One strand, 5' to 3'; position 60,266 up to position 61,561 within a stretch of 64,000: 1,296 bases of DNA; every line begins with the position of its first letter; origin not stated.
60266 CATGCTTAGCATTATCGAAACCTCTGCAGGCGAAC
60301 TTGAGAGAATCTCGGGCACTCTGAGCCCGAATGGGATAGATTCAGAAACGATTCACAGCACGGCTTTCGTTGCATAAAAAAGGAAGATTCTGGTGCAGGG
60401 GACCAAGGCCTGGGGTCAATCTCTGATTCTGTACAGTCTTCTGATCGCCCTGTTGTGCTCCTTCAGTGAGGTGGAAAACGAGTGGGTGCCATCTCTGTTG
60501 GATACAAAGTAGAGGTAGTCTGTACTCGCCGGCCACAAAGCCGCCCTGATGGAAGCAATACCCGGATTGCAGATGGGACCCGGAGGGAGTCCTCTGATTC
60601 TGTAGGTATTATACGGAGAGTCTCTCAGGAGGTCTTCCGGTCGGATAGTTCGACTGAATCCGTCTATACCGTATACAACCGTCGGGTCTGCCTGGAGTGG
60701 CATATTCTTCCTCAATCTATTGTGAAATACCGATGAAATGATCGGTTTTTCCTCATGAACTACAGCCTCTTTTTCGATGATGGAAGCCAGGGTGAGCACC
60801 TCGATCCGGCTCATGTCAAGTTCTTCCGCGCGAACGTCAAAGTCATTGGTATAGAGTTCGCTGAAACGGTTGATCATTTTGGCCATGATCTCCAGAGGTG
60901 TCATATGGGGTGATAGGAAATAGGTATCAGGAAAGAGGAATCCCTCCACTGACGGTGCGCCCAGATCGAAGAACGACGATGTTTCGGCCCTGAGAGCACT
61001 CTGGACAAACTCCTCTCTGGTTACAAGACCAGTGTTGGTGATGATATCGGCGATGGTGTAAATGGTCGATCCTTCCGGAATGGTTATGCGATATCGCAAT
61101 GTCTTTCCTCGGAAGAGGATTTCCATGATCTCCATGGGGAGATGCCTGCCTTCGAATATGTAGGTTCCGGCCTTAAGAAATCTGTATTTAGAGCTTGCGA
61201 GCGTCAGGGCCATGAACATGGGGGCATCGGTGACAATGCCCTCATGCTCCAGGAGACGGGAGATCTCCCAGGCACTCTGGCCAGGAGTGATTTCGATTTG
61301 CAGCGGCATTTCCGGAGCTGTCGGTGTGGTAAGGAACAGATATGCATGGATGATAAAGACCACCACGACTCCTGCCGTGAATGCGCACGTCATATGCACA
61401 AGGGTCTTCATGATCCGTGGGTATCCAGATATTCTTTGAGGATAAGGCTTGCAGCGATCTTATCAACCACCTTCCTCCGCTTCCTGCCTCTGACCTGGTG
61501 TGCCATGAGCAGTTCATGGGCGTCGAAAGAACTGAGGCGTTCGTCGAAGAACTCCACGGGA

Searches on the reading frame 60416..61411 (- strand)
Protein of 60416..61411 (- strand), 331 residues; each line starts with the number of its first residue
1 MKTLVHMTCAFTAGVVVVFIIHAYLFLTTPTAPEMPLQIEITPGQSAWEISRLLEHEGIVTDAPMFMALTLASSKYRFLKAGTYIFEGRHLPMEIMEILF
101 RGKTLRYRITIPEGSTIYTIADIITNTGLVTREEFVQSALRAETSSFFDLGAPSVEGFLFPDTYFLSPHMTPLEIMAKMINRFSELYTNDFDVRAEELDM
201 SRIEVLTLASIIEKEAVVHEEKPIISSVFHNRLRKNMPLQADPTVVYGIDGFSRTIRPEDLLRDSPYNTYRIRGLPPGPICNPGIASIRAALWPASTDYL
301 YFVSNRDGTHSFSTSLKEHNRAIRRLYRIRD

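Call 49: find_encoding_contigs(protein=window:60416-61411:-, flank=10000, max_places=1)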
Protein window:60416-61411:- (331 aa): 4 contigs read that carry it; 1 place shown.
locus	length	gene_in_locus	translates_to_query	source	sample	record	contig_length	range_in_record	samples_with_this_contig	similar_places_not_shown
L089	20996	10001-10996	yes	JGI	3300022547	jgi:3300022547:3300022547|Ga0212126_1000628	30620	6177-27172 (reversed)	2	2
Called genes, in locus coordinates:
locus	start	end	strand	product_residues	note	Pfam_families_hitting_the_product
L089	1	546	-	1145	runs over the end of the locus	PF02811:PHP, PF07733:DNA_pol3_alpha, PF17657:DNA_pol3_finger, PF14579:HHH_6, PF01336:tRNA_anti-codon (weak)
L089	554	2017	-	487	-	PF00478:IMPDH, PF00571:CBS, PF03060:NMO (weak), PF01070:FMN_dh (weak)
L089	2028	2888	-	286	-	PF00574:CLP_protease, PF25145:NfeD1b_N (weak), PF01343:Peptidase_S49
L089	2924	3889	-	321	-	PF01699:Na_Ca_ex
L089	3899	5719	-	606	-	PF21710:Spt6_S1 (faint), PF17092:PCB_OB (faint), PF18614:RNase_II_C_S1 (faint), PF00575:S1 (weak), PF00575:S1, PF23459:S1_RRP5 (weak), PF00575:S1, PF23459:S1_RRP5, +2 more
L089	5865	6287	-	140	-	-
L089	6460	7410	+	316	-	PF01476:LysM (weak)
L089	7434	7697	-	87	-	PF07238:PilZ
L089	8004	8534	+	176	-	PF00156:Pribosyltran, PF14681:UPRTase (weak)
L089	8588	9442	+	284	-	PF11906:DUF3426 (weak)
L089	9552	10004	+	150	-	PF03652:RuvX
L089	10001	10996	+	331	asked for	PF02618:YceG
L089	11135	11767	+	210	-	PF00072:Response_reg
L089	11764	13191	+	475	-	PF00072:Response_reg, PF01966:HD, PF13487:HD_5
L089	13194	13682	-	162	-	PF03945:Endotoxin_N (faint), PF06667:PspB (faint), PF28297:CCDC3_C (faint)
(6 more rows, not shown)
